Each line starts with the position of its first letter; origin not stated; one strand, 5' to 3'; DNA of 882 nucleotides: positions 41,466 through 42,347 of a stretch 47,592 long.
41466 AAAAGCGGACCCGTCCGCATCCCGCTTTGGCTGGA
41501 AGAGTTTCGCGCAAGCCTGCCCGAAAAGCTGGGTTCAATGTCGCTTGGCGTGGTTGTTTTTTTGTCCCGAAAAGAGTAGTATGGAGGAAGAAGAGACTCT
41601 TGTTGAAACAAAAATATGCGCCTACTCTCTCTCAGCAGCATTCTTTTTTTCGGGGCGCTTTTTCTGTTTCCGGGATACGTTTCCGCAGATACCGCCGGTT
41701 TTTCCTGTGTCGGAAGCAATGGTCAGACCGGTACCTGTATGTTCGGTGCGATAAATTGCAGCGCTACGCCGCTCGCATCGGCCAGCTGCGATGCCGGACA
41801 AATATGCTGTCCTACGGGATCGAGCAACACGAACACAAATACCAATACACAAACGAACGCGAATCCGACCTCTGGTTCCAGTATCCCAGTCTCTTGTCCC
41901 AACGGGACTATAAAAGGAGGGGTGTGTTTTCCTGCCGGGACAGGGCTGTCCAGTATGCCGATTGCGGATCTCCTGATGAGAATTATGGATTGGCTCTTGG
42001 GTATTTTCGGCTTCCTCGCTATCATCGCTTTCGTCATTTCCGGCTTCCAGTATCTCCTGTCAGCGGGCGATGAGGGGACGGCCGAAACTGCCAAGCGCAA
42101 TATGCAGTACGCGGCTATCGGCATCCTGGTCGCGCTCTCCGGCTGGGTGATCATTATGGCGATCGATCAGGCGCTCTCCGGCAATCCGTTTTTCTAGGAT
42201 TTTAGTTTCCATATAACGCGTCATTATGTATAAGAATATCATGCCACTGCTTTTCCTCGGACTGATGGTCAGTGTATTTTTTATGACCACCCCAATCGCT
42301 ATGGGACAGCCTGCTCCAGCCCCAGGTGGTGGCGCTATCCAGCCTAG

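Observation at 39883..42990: Tandem array of five TrbC/VirB2-like pilin genes (six pilin modules) with no secretion machinery in view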

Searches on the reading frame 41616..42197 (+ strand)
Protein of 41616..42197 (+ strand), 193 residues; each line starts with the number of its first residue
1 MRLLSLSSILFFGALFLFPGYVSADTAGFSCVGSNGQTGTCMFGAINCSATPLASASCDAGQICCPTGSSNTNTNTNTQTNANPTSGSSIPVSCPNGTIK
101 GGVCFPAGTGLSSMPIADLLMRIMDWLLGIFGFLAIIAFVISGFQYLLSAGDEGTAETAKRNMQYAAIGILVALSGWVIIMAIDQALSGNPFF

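Call 3: search_protein_families(library=pfam, proteins=[window:41616-42197:+], max_evalue=1)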
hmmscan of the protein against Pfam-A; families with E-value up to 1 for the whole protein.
window:41616-42197:+ (193 aa): 3 families
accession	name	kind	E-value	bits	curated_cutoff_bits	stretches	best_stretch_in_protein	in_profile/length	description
PF18895.5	T4SS_pilin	-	1.4e-10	41.5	26.6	1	115-181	4-69/71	Type IV secretion system pilin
PF04956.18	TrbC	-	0.0016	19.1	27.9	1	107-176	28-91/98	TrbC/VIRB2 pilin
PF13073.11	DUF3937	-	0.11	13.1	22.5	1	126-152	10-37/72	Protein of unknown function (DUF3937)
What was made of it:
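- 41616..42197 (+): P4 class. Layout: signal peptide, N-terminal six-Cys module, T/N/S-rich linker, conserved C94-x9-C104-F-P-x3-G-L-S loop, pilin hairpin (aa 115-187). PF18895 41.5 bits (call 3).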

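Call 4: search_protein_families(library=ncbifam, proteins=[window:41616-42197:+], max_evalue=1)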
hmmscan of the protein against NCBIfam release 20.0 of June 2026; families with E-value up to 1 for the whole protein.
window:41616-42197:+ (193 aa): 2 families
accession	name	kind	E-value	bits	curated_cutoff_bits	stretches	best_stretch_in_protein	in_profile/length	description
NF045849.1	ICE_MMCAP2_0565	equivalog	9.8e-08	31.6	40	1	115-183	8-76/80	Mbov_0395 family pilin-like conjugal transfer protein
NF002669.0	PRK02391.1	equivalog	0.13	11.4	341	1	128-188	153-211/298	zinc metalloprotease HtpX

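Call 20: find_homologous_proteins(query=window:41616-42197:+, max_evalue=0.001)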
Query window:41616-42197:+ (193 aa): 92 proteins with E <= 0.001 among 567 candidates.
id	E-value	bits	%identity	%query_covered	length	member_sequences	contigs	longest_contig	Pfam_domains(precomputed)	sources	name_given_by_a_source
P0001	6.0e-117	406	96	100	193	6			PF18895.6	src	-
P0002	1.0e-45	174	76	51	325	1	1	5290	PF18895.6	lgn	-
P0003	1.1e-43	167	75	53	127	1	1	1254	PF18895.6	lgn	-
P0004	3.4e-43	166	70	59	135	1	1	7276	PF18895.6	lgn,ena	-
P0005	1.3e-41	161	71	54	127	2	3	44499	PF18895.6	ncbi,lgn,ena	-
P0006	2.3e-40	157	74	51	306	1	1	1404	PF18895.6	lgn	-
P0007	2.5e-40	156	71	53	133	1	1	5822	PF18895.6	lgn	-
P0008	7.1e-39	152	51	88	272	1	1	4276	PF18895.6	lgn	-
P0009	1.9e-38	150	69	49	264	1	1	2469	PF18895.6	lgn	-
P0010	2.6e-38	150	68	57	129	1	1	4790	PF18895.6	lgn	-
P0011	6.3e-38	149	68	53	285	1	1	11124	PF18895.6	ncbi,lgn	-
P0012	1.8e-37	147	67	52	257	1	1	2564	PF18895.6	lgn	-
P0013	5.0e-37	146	73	49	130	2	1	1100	PF18895.6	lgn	-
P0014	1.1e-36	145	53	82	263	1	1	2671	PF18895.6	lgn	-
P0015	4.0e-35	140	67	56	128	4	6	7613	PF18895.6,PF04956.19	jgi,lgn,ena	jgi:preprotein translocase subunit SecG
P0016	1.9e-34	137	69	51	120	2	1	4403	PF18895.6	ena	-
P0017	2.0e-34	137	65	52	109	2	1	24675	PF18895.6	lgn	-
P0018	6.9e-34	135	65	52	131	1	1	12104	PF18895.6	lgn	-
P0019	1.4e-33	134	63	56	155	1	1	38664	PF18895.6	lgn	-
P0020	1.8e-33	134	70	51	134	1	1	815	PF18895.6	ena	-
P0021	3.5e-33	133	50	76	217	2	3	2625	PF18895.6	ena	-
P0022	4.9e-33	133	52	70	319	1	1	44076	PF18895.6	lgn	-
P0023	5.3e-33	133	63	55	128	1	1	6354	PF18895.6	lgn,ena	-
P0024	5.3e-33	133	66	52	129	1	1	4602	PF18895.6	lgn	-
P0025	6.7e-33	132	67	53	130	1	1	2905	PF18895.6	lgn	-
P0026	8.0e-33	132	67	51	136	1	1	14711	PF18895.6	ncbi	ncbi:MAG: pilin [Candidatus Moraniibacteriota bacterium]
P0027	2.4e-32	130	68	50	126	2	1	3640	PF18895.6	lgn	-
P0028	2.7e-32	130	66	53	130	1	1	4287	PF18895.6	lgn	-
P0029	3.0e-32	130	63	53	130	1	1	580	PF18895.6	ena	-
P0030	4.9e-32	129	48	82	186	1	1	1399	PF18895.6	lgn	-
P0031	5.1e-32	129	64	53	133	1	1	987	PF18895.6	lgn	-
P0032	1.3e-31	128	57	56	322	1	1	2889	PF18895.6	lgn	-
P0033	2.2e-31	127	42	81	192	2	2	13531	PF18895.6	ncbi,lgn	-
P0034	2.9e-31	127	64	53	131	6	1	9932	PF18895.6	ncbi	ncbi:MAG: pilin [Candidatus Moraniibacteriota bacterium]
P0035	3.1e-31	127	42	81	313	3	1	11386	PF18895.6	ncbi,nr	ncbi:MAG: hypothetical protein E6P95_00990 [Candidatus Moraniibacteriota bacterium]|nr:MAG: hypothet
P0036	7.1e-31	126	50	68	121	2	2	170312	PF18895.6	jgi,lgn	-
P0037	3.1e-30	124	58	51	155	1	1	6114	PF18895.6,PF04956.19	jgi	-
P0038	5.7e-30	123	60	49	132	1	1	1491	PF18895.6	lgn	-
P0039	6.6e-30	122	59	56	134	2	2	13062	PF18895.6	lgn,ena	-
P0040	2.0e-29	121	60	49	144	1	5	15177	PF18895.6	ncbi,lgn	-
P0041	2.5e-29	121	60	55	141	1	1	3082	PF18895.6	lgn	-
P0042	4.5e-29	120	58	56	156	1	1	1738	PF18895.6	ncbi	-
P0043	4.7e-29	120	61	51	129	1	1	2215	PF18895.6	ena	-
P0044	6.0e-29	119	63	52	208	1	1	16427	PF18895.6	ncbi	ncbi:MAG: pilin [Candidatus Moraniibacteriota bacterium]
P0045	6.9e-29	119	62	50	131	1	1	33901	PF18895.6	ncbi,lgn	-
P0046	1.3e-28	118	61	51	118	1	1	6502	PF18895.6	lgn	-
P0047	1.5e-28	118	47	83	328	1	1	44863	PF18895.6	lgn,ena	-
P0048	1.5e-28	118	59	53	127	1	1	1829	PF18895.6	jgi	-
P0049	2.1e-28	118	60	53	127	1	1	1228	PF18895.6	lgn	-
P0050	2.4e-28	117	61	51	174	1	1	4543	PF18895.6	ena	-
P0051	2.4e-28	117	57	54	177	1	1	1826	PF18895.6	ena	-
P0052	3.7e-28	117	53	56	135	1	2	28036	PF18895.6,PF04956.19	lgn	-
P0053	4.1e-28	117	63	48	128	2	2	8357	PF18895.6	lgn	-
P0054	5.1e-28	116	61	51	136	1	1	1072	PF18895.6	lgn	-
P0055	6.2e-28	116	59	52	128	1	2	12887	PF18895.6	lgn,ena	-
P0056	8.3e-28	116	62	53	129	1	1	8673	PF18895.6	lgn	-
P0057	1.0e-27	115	57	54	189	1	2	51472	PF18895.6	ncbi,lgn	-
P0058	1.1e-27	115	59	51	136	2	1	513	PF18895.6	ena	-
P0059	1.2e-27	115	63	53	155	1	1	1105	PF18895.6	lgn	-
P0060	1.2e-27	115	51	69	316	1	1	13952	PF18895.6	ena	-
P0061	3.6e-27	114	61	46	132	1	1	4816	PF18895.6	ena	-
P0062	3.6e-27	114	59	53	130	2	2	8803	PF18895.6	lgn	-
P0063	3.6e-27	114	58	53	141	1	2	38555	PF18895.6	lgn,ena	-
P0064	3.9e-27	113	67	46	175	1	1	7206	PF18895.6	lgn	-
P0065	4.1e-27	113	54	56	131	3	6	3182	PF18895.6,PF04956.19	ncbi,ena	-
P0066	5.4e-27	113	54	56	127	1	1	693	PF18895.6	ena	-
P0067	9.9e-27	112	56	54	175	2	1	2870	PF18895.6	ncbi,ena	ncbi:MAG: pilin [Patescibacteria group bacterium]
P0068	2.1e-26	111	62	45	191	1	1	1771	PF18895.6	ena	-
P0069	2.6e-26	111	58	54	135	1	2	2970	PF18895.6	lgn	-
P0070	3.6e-26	110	58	53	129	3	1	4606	PF18895.6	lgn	-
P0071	4.1e-26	110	59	48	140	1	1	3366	PF18895.6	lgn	-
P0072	4.4e-26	110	63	47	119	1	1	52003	PF18895.6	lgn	-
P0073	1.6e-25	108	59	51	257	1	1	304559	PF18895.6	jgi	jgi:hypothetical protein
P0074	2.0e-25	108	62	48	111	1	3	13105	PF18895.6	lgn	-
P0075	2.0e-25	108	55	50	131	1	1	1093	PF18895.6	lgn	-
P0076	3.8e-25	107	55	54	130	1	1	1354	PF18895.6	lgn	-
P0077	7.8e-25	106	59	46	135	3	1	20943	PF18895.6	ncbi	-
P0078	9.1e-24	102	60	45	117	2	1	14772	PF18895.6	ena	-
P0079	1.5e-22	99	41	89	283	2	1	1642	PF18895.6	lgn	-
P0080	6.6e-22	96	52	52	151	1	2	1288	PF18895.6,PF04956.19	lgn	-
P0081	7.9e-21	93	59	42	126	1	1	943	PF18895.6,PF04956.19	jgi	jgi:hypothetical protein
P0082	1.7e-20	92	53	48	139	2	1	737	PF18895.6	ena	-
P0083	2.3e-20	91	58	44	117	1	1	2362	PF18895.6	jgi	jgi:hypothetical protein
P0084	5.6e-20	90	51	51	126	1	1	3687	PF18895.6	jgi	jgi:hypothetical protein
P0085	6.2e-20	90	57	45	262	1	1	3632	PF18895.6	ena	-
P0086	1.2e-19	89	56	44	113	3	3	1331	PF18895.6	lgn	-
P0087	3.9e-19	87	55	44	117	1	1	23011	PF18895.6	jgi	jgi:hypothetical protein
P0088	4.7e-19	87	55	40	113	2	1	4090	PF18895.6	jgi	-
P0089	1.6e-17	82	51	46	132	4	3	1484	PF18895.6,PF04956.19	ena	-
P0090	3.6e-17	81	52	51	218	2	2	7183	PF18895.6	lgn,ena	-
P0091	3.3e-16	78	48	47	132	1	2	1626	PF18895.6,PF04956.19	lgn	-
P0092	9.3e-15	73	49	39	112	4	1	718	PF18895.6,PF04956.19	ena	-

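Call 22: search_protein_families(library=pfam, proteins=[P0047, P0002, P0022, P0060, P0035, P0073, P0079, P0011], max_evalue=1)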
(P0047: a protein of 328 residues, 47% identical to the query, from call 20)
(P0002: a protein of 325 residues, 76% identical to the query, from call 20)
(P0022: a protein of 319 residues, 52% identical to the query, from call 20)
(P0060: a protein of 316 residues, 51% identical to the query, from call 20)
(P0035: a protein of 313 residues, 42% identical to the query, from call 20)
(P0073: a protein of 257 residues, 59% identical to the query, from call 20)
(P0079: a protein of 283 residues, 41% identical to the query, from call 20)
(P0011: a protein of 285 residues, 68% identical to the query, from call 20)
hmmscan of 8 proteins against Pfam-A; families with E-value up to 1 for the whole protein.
P0047 (328 aa): 5 families
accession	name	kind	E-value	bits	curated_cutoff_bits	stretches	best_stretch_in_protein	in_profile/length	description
PF18895.5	T4SS_pilin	-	1.2e-10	41.7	26.6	1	247-316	3-71/71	Type IV secretion system pilin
PF07331.16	TctB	-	0.0033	18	29.1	1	246-312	65-127/137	Tripartite tricarboxylate transporter TctB family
PF02322.20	Cyt_bd_oxida_II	-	0.027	14.3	35.6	1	251-313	146-208/302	Cytochrome bd terminal oxidase subunit II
PF19607.4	DUF6112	-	0.029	14.6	25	1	252-311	15-69/88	Family of unknown function (DUF6112)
PF04148.18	Erv26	-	0.12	12.6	22.2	1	255-314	5-63/202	Transmembrane adaptor Erv26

P0002 (325 aa): 4 families
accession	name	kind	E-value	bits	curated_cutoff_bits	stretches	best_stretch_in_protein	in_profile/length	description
PF18895.5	T4SS_pilin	-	2.5e-11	43.9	26.6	1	245-315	2-71/71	Type IV secretion system pilin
PF04956.18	TrbC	-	0.003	18.2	27.9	1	243-312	32-95/98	TrbC/VIRB2 pilin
PF04148.18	Erv26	-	0.015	15.6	22.2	1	252-313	3-63/202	Transmembrane adaptor Erv26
PF19843.4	DUF6318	-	0.2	12.4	23.8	1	264-296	31-63/158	Family of unknown function (DUF6318)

P0022 (319 aa): 2 families
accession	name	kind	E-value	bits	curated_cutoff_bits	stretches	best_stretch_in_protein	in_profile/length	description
PF18895.5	T4SS_pilin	-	5e-12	46.1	26.6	1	234-300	4-69/71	Type IV secretion system pilin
PF02322.20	Cyt_bd_oxida_II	-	0.0028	17.5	35.6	1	238-302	147-211/302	Cytochrome bd terminal oxidase subunit II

P0060 (316 aa): 3 families
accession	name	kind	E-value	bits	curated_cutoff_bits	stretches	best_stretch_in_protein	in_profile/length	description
PF18895.5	T4SS_pilin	-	3.7e-10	40.2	26.6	1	236-301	5-69/71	Type IV secretion system pilin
PF04148.18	Erv26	-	0.2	12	22.2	1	243-304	6-66/202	Transmembrane adaptor Erv26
PF04746.17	DUF575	-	0.27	11.9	25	1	241-279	10-48/101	Protein of unknown function (DUF575)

P0035 (313 aa): 2 families
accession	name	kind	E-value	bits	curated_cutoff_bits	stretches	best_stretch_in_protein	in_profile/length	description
PF18895.5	T4SS_pilin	-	6.5e-10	39.4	26.6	1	233-302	2-70/71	Type IV secretion system pilin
PF04148.18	Erv26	-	0.013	15.9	22.2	1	242-304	5-66/202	Transmembrane adaptor Erv26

P0073 (257 aa): 5 families
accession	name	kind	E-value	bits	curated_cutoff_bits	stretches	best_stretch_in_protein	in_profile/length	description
PF18895.5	T4SS_pilin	-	5.2e-10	39.7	26.6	1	179-247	4-71/71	Type IV secretion system pilin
PF15706.10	TMEM132_C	-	0.0082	16.3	27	1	188-220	35-66/87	TMEM132 C-terminal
PF04956.18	TrbC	-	0.0094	16.6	27.9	1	178-240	35-91/98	TrbC/VIRB2 pilin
PF19506.4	DUF6040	-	0.49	10.3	23.4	1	182-245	134-193/233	Family of unknown function (DUF6040)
PF13624.11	SurA_N_3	-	0.51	10.6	27.2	0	187-218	9-40/162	SurA-like N-terminal domain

P0079 (283 aa): 5 families
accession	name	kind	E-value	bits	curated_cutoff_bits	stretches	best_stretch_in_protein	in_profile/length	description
PF18895.5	T4SS_pilin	-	1e-06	29.1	26.6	1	205-265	4-63/71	Type IV secretion system pilin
PF04956.18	TrbC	-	0.0083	16.8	27.9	1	199-268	29-94/98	TrbC/VIRB2 pilin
PF16118.10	DUF4834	-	0.16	13.4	27.8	0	12-66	3-58/99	Domain of unknown function (DUF4834)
PF04746.17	DUF575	-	0.23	12.2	25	1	210-250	9-49/101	Protein of unknown function (DUF575)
PF23396.1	DUF7103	-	0.49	10.8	27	1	215-261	28-74/159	Family of unknown function (DUF7103)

P0011 (285 aa): 3 families
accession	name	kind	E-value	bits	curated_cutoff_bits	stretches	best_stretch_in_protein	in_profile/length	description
PF18895.5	T4SS_pilin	-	1.9e-12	47.5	26.6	1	209-273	8-71/71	Type IV secretion system pilin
PF04148.18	Erv26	-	0.058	13.7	22.2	1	209-273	2-65/202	Transmembrane adaptor Erv26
PF04956.18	TrbC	-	0.26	12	27.9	0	209-271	40-96/98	TrbC/VIRB2 pilin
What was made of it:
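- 41706..41810 (+): Six-Cys module of P4 (aa 31-65): C-x9-C-x6-C-x9-C-x5-CC. No Pfam family matches it (calls 3, 22).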

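Call 23: find_encoding_contigs(protein=P0073, flank=10000, max_places=2)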
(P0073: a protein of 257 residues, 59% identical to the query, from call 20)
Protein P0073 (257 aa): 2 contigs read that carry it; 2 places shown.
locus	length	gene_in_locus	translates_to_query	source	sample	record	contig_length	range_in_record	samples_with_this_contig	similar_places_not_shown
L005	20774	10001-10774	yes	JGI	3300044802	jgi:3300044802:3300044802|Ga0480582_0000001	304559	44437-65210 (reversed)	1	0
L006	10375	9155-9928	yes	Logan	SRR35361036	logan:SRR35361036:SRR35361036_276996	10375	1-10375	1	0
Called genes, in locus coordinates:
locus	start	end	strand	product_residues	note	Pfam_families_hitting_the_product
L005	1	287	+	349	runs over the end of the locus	PF02388:FemAB, PF13480:Acetyltransf_6, PF02388:FemAB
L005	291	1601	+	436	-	PF08245:Mur_ligase_M, PF02875:Mur_ligase_C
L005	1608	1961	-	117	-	-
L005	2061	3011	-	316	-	PF01435:Peptidase_M48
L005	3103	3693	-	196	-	PF04011:LemA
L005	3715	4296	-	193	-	-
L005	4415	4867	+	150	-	PF02681:DUF212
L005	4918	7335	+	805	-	-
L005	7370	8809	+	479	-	-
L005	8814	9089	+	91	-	PF18895:T4SS_pilin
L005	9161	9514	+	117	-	PF04956:TrbC (weak), PF18895:T4SS_pilin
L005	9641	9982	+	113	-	PF18895:T4SS_pilin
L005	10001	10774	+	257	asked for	PF18895:T4SS_pilin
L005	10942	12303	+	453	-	PF08529:NusA_N, PF00575:S1, PF13184:KH_NusA_1st, PF26594:KH_NusA_2nd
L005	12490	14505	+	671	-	PF03030:H_PPase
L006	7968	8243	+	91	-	PF18895:T4SS_pilin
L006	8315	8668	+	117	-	PF04956:TrbC (weak), PF18895:T4SS_pilin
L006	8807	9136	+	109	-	PF18895:T4SS_pilin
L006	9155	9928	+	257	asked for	PF18895:T4SS_pilin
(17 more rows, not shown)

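Call 24: find_encoding_contigs(protein=P0036, flank=10000, max_places=2)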
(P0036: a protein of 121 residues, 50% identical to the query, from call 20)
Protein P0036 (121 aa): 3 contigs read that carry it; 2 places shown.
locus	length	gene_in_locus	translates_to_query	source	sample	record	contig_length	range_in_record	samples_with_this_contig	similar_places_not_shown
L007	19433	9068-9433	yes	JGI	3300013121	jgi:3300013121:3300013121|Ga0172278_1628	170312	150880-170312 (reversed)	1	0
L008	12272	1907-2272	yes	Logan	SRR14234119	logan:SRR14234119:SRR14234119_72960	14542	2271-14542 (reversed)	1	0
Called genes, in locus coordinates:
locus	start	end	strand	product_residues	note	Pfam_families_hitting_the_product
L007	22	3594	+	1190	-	PF07953:Toxin_R_bind_N (faint), PF13385:Laminin_G_3, PF00354:Pentaxin (faint), PF02973:Sialidase (faint), PF13385:Laminin_G_3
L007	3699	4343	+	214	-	PF01797:Y1_Tnp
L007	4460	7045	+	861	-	PF00515:TPR_1 (faint), PF07719:TPR_2 (faint), PF13414:TPR_11 (faint), PF13431:TPR_17 (faint), PF13432:TPR_16 (faint), PF14559:TPR_19 (faint), PF23914:TPR_CcmH_CycH (weak)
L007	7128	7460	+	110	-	-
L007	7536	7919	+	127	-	PF18895:T4SS_pilin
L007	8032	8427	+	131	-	PF18895:T4SS_pilin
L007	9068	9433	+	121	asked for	PF18895:T4SS_pilin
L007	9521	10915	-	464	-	-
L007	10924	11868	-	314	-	-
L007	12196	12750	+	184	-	PF20803:PaaX_M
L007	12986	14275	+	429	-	PF08529:NusA_N, PF00575:S1 (weak), PF13184:KH_NusA_1st, PF26594:KH_NusA_2nd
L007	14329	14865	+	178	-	PF00719:Pyrophosphatase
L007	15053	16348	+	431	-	PF05697:Trigger_N, PF00254:FKBP_C, PF05698:Trigger_C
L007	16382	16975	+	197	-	PF00574:CLP_protease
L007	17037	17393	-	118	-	PF07681:DoxX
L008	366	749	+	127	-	PF18895:T4SS_pilin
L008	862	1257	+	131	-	PF18895:T4SS_pilin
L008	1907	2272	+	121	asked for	PF18895:T4SS_pilin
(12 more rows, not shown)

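Call 25: find_encoding_contigs(protein=P0047, flank=10000, max_places=2)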
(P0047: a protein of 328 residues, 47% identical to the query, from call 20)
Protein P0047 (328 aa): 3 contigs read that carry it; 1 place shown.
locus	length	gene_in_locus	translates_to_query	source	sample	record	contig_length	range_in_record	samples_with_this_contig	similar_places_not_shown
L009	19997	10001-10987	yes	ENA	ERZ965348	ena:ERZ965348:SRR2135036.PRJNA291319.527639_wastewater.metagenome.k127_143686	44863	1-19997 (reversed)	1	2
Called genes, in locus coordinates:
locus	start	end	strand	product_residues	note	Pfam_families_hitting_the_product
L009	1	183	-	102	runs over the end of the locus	-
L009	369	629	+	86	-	PF01541:GIY-YIG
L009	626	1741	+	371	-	PF13439:Glyco_transf_4, PF00534:Glycos_transf_1, PF13692:Glyco_trans_1_4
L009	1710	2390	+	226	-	-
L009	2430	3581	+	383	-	PF13439:Glyco_transf_4, PF13579:Glyco_trans_4_4, PF20706:GT4-conflict, PF00534:Glycos_transf_1, PF13692:Glyco_trans_1_4, PF13524:Glyco_trans_1_2 (weak)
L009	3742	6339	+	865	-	PF13428:TPR_14 (faint), PF00515:TPR_1 (faint), PF07719:TPR_2 (faint), PF13181:TPR_8 (faint), PF13431:TPR_17 (faint), PF13414:TPR_11 (faint), PF21033:RMD1-3 (faint), PF23914:TPR_CcmH_CycH (weak), +2 more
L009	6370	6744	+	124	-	PF05635:23S_rRNA_IVP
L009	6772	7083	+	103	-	PF04956:TrbC, PF18895:T4SS_pilin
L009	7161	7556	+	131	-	PF18895:T4SS_pilin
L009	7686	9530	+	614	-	PF13176:TPR_7 (faint), PF14559:TPR_19 (faint), PF13428:TPR_14 (faint), PF07719:TPR_2 (faint), PF00515:TPR_1 (faint), PF13432:TPR_16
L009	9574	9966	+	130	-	PF18895:T4SS_pilin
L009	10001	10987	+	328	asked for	PF18895:T4SS_pilin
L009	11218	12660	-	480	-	-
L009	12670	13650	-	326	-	-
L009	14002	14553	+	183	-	PF20803:PaaX_M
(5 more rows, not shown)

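Call 72: predict_structure(alignment_id=A3)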
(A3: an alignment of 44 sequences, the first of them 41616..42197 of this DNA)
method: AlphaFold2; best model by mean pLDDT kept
length: 193 residues; sequences in the alignment: 44
mean_pLDDT: 63.5   pTM: 0.36
mean pLDDT of the five models: 63.5, 63.3, 60.4, 57.7, 57.3
residues with pLDDT >= 90: 0; 70-90: 90; 50-70: 50; < 50: 53
segments of 3 or more residues with pLDDT < 50: 21-27, 44-88
pLDDT, mean of each block of 10 residues (from residue 1): 69 67 50 56 48 43 44 40 47 71 69 74 82 82 75 70 73 78 73 53
secondary structure, 60 per line:
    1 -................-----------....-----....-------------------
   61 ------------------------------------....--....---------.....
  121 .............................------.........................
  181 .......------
elements in order: H2-17 E29-32 E38-41 E97-100 E103-106 H116-149 H156-187
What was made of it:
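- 41616..42197 (+): AF2 gives helices 116-149 and 156-187 (call 72).
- Tried and rejected: The AF2 model of the P4 Cys module had pLDDT 40-56 and was unusable, so no fold was assigned (call 72).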
